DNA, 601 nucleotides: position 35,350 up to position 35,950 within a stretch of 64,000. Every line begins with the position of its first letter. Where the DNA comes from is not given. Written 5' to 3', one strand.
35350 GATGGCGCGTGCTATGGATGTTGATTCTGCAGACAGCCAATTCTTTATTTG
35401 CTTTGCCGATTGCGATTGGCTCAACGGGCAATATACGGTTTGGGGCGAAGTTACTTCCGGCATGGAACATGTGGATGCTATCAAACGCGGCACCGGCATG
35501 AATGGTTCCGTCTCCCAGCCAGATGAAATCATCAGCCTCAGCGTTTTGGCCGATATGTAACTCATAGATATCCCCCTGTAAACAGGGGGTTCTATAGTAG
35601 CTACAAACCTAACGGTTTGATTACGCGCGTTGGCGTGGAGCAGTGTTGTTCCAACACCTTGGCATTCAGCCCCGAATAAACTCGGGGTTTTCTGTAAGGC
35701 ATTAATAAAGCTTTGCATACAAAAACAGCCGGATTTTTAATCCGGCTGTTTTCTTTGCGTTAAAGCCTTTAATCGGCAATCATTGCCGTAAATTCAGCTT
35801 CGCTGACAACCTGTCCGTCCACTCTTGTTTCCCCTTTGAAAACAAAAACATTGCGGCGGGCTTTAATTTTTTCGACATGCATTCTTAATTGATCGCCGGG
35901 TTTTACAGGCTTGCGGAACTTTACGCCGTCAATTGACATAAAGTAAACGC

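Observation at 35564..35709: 146-bp structured repeat, copy A: candidate multicopy sRNA or miniature mobile element ending in a terminator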

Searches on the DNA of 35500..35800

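Call 12: search_rna_families(source=window, start=35500, end=35800, threshold=evalue, max_evalue=10, show_alignments=3)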
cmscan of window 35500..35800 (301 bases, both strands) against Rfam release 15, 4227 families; matches with E-value up to 10: 21.
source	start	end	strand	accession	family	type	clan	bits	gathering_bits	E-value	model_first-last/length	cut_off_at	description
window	35720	35800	-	RF02901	AaHKsRNA41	Gene; sRNA;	-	27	97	0.00017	82-187/187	5'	Aggregatibacter sRNA 41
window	35700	35754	+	RF02901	AaHKsRNA41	Gene; sRNA;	-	25.9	97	0.00034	1-187/187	no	Aggregatibacter sRNA 41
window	35667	35767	+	RF02426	SpF03_sRNA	Gene; sRNA;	-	23.6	50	0.22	1-106/106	no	Streptococcus sRNA SpF03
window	35717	35796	-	RF02074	STnc240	Gene; sRNA;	-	21.3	55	0.7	1-77/77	no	Enterobacterial sRNA STnc240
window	35684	35763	+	RF00121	MicC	Gene; sRNA;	-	19.6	90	1.2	1-123/123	no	MicC RNA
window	35689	35757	+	RF02074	STnc240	Gene; sRNA;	-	19.4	55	1.8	1-77/77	no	Enterobacterial sRNA STnc240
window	35720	35796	-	RF02891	AgrB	Gene; antisense;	-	19.3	40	0.55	1-84/84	no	ArsR-gov region gene B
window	35686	35764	-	RF02037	IMES-4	Gene;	-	17.5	48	1.6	1-80/80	no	IMES-4 RNA motif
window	35715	35800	-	RF02053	STnc430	Gene; sRNA;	-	17.4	47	2.2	73-162/162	5'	Enterobacterial sRNA STnc430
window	35692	35755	+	RF02413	snoR145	Gene; snRNA; snoRNA; HACA-box;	-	17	57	1.7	1-147/147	no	Small nucleolar RNA snoR145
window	35658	35759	+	RF02053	STnc430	Gene; sRNA;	-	16.9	47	2.8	1-162/162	no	Enterobacterial sRNA STnc430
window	35677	35754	-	RF02900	AaHKsRNA82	Gene; sRNA;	-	16.5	51.4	7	1-81/81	no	Aggregatibacter sRNA 82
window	35712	35800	-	RF00121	MicC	Gene; sRNA;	-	16.1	90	6.1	40-123/123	5'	MicC RNA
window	35662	35771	+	RF02579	tsr26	Gene; sRNA;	-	16.1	141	7.2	1-122/122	no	S. aureus tsr26 small RNA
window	35715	35791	-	RF02059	STnc50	Gene; sRNA;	-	15.9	55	4.5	1-84/84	no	Salmonella enterica sRNA STnc40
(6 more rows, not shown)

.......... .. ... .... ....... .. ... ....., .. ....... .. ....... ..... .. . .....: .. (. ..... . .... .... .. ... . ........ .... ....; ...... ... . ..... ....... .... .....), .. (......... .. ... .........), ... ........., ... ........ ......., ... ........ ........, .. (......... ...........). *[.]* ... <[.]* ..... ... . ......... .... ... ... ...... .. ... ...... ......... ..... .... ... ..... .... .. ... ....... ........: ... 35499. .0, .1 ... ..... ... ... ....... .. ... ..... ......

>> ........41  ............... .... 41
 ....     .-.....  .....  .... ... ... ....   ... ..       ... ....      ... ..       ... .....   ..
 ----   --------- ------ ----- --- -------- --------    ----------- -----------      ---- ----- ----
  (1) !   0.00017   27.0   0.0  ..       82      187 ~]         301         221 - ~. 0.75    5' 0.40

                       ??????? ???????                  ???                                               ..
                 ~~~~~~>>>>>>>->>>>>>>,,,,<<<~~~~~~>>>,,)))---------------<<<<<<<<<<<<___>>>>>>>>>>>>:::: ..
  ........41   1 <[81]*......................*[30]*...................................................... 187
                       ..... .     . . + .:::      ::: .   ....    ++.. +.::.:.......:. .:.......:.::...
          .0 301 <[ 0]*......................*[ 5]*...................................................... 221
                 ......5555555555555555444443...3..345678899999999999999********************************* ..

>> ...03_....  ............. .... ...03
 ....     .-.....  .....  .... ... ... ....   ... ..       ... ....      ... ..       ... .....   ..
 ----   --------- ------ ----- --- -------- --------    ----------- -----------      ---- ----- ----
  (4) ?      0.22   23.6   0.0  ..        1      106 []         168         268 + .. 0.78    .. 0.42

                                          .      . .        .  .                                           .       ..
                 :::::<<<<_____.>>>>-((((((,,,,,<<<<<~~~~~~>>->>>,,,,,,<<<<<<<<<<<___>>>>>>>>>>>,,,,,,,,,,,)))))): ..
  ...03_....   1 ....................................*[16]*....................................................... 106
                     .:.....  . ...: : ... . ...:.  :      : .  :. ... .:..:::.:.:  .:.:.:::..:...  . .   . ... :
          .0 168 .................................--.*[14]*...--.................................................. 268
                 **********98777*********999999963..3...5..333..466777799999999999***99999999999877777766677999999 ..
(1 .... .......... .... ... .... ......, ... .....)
